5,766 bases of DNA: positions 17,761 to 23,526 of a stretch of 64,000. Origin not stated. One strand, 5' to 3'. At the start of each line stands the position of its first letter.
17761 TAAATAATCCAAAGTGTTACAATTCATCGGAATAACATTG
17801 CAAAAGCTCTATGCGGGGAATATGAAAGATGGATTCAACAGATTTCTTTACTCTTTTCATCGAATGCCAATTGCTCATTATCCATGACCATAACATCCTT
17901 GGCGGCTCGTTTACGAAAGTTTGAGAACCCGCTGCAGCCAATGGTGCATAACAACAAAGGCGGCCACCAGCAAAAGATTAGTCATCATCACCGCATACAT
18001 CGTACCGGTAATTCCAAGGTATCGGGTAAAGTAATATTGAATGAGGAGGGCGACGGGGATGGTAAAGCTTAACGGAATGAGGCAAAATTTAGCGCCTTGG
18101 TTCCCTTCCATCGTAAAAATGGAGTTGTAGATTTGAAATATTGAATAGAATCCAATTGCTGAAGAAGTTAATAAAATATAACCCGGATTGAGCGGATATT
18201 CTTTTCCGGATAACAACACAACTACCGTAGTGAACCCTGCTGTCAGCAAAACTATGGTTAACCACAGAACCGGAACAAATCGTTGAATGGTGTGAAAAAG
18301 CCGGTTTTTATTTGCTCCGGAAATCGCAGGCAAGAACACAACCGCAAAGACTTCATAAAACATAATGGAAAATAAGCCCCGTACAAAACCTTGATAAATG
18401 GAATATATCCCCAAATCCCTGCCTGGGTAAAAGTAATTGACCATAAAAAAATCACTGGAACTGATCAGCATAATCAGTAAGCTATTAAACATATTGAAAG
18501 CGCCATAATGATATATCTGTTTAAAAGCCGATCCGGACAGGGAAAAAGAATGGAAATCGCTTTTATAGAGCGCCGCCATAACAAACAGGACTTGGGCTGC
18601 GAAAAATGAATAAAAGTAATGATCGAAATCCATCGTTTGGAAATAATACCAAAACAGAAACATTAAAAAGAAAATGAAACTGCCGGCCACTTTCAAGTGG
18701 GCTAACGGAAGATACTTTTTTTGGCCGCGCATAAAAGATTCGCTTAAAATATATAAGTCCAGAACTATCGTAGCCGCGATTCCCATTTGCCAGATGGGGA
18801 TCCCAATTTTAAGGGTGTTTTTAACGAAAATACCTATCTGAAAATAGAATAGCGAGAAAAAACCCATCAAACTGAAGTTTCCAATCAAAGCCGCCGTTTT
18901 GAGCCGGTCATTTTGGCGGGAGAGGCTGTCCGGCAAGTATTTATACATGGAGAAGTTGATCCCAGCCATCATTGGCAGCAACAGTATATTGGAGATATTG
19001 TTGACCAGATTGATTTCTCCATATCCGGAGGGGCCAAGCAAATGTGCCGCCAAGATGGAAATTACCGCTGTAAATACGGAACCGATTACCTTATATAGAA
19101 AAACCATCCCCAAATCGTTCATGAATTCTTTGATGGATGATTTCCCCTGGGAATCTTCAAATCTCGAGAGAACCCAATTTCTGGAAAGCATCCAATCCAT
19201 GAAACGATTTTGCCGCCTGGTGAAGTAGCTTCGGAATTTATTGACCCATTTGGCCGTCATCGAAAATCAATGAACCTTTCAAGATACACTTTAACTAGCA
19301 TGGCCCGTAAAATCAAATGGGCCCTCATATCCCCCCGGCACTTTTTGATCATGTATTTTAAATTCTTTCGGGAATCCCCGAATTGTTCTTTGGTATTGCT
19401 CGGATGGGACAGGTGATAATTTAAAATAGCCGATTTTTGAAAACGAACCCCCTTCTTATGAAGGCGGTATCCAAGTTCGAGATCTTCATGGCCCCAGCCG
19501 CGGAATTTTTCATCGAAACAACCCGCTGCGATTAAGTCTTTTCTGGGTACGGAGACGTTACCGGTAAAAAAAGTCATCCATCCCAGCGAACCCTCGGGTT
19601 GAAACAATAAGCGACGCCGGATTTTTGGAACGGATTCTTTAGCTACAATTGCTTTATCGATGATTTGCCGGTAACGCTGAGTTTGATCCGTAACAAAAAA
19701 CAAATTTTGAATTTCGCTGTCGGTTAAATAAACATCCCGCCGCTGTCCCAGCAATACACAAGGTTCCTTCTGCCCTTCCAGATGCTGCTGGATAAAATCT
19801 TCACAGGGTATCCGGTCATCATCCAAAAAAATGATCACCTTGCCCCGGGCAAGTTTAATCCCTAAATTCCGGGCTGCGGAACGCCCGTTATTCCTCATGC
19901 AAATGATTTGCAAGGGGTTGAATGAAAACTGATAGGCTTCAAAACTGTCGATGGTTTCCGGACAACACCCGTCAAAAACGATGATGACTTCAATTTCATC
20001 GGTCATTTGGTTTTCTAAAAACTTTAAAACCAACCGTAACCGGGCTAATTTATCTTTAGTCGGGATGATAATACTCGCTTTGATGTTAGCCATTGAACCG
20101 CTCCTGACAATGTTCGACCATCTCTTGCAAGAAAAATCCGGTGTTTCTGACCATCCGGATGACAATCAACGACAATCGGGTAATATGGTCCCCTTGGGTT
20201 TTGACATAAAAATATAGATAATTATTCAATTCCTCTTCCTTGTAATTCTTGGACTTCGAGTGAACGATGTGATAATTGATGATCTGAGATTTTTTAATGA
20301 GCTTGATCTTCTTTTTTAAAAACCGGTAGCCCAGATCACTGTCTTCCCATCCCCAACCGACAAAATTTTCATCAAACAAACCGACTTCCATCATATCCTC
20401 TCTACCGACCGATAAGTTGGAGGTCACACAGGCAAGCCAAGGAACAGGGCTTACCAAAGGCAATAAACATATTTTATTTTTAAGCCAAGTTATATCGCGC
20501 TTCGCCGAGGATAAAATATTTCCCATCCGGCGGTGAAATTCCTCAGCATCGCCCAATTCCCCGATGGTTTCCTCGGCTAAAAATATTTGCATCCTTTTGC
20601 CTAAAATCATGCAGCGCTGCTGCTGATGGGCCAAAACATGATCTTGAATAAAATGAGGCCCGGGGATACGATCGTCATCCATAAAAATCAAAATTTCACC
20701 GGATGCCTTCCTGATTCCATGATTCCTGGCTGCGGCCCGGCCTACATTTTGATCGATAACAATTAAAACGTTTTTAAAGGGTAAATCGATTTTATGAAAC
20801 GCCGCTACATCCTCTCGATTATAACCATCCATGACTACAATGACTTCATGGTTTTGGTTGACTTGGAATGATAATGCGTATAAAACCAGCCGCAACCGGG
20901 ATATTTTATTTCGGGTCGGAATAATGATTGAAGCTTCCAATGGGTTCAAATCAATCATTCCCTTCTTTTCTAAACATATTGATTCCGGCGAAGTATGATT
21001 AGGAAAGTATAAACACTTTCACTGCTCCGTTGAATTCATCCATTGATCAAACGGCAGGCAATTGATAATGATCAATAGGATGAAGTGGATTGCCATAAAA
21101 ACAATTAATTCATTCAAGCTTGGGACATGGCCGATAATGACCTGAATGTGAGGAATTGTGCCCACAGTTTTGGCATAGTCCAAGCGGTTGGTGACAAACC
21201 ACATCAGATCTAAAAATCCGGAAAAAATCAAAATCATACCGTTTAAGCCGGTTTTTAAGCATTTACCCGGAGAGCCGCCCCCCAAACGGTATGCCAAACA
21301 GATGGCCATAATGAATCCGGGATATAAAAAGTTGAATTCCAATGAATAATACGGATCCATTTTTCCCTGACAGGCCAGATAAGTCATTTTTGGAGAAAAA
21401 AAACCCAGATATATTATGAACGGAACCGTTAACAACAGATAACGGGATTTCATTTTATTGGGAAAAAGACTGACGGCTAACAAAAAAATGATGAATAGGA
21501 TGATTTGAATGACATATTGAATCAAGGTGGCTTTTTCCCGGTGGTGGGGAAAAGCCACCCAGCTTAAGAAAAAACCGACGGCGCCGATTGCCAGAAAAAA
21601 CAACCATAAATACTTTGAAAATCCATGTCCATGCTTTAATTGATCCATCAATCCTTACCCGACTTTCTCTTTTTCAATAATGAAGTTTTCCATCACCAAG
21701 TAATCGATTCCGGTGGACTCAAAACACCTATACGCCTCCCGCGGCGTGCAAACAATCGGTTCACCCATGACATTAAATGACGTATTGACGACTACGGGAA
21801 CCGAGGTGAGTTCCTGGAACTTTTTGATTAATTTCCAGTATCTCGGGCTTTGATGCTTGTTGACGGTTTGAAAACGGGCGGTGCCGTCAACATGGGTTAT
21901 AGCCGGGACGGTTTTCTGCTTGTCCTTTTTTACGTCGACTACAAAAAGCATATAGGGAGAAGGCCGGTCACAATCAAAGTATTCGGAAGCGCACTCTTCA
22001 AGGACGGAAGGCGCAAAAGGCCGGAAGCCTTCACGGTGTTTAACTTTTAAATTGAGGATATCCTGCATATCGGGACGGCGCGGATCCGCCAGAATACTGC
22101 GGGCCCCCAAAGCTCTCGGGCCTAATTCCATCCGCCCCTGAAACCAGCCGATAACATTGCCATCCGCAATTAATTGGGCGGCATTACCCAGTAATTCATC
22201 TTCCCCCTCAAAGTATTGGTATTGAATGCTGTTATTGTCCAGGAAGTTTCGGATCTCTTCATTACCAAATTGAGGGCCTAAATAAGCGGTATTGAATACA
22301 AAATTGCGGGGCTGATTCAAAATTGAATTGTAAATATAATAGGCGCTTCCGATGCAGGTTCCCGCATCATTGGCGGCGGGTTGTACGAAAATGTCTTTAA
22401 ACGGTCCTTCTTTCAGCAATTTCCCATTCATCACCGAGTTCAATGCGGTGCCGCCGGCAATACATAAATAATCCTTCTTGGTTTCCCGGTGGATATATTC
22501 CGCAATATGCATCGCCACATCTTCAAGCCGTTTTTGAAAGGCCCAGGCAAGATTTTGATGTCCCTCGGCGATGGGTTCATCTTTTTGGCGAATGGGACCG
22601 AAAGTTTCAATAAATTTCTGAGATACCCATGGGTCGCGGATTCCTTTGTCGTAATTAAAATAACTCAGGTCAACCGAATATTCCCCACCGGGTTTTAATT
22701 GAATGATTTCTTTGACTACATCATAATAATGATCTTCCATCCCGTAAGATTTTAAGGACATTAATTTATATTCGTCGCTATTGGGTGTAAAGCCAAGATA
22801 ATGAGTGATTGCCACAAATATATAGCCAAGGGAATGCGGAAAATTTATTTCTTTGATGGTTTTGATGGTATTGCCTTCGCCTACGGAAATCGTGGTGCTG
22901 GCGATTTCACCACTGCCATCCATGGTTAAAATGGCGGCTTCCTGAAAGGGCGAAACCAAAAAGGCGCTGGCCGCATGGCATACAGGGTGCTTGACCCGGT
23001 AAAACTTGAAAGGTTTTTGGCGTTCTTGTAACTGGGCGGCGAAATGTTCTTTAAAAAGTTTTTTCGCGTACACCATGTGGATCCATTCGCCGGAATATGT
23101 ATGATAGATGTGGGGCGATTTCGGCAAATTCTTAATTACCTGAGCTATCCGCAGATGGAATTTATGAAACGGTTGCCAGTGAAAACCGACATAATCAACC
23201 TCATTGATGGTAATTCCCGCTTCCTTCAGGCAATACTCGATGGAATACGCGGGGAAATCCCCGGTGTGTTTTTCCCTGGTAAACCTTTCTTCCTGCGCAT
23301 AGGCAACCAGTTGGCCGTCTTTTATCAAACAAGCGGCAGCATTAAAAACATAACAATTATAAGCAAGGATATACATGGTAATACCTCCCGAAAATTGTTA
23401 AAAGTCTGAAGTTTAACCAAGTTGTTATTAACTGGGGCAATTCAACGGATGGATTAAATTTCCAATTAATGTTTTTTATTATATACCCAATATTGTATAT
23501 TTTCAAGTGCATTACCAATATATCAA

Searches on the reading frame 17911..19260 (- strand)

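Call 64: search_protein_families(library=pfam, proteins=[window:17911-19260:-], max_evalue=0.00001)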
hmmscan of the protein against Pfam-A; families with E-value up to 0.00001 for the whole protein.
window:17911-19260:- (449 aa): 1 family
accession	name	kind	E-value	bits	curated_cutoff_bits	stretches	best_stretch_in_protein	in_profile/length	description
PF01943.22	Polysacc_synt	-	9.8e-06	25.6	28.2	1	52-314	7-271/274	Polysaccharide biosynthesis protein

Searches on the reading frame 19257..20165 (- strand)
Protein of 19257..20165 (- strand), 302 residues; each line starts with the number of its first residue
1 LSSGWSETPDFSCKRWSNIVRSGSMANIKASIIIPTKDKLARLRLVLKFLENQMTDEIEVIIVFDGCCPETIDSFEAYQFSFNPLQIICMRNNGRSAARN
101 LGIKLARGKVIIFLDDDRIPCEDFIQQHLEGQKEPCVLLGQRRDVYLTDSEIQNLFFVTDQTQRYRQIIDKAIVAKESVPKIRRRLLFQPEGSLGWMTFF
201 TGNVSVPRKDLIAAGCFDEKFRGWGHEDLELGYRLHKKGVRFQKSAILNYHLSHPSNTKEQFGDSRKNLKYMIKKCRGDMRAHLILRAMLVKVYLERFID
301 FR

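Call 64: search_protein_families(library=pfam, proteins=[window:19257-20165:-], max_evalue=0.00001)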
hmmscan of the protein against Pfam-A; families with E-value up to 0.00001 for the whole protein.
window:19257-20165:- (302 aa): 4 families
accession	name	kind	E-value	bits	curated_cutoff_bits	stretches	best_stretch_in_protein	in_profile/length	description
PF00535.33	Glycos_transf_2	-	1.5e-18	67.7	23.3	1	31-151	1-124/168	Glycosyl transferase family 2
PF10111.15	Glyco_tranf_2_2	-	2.6e-13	50.5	27.3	1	51-254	23-219/276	Glycosyltransferase like family 2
PF02709.20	Glyco_transf_7C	-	2.4e-09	37.2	23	1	193-244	13-64/78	N-terminal domain of galactosyltransferase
PF13641.12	Glyco_tranf_2_3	-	3.6e-06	27.6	27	0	31-243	4-202/230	Glycosyltransferase like family 2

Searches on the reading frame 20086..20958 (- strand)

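Call 64: search_protein_families(library=pfam, proteins=[window:20086-20958:-], max_evalue=0.00001)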
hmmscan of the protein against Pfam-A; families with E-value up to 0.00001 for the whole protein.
window:20086-20958:- (290 aa): 4 families
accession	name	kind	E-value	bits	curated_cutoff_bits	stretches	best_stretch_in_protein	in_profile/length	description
PF00535.33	Glycos_transf_2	-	8.3e-20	71.8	23.3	1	10-132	1-125/168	Glycosyl transferase family 2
PF10111.15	Glyco_tranf_2_2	-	4.2e-13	49.9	27.3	1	10-240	1-226/276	Glycosyltransferase like family 2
PF13641.12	Glyco_tranf_2_3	-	2.1e-09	38.2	27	1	10-144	4-143/230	Glycosyltransferase like family 2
PF02709.20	Glyco_transf_7C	-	1.3e-07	31.5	23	1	174-223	16-65/78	N-terminal domain of galactosyltransferase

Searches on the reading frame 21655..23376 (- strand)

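Call 64: search_protein_families(library=pfam, proteins=[window:21655-23376:-], max_evalue=0.00001)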
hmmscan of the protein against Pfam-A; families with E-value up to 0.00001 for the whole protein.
window:21655-23376:- (573 aa): 2 families
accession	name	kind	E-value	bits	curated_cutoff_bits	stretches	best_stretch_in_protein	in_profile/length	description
PF16861.10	Carbam_trans_C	-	5.5e-78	260.8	27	1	400-569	1-170/170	Carbamoyltransferase C-terminus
PF02543.21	Carbam_trans_N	-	3e-68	231.2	24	1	7-345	6-345/346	Carbamoyltransferase N-terminus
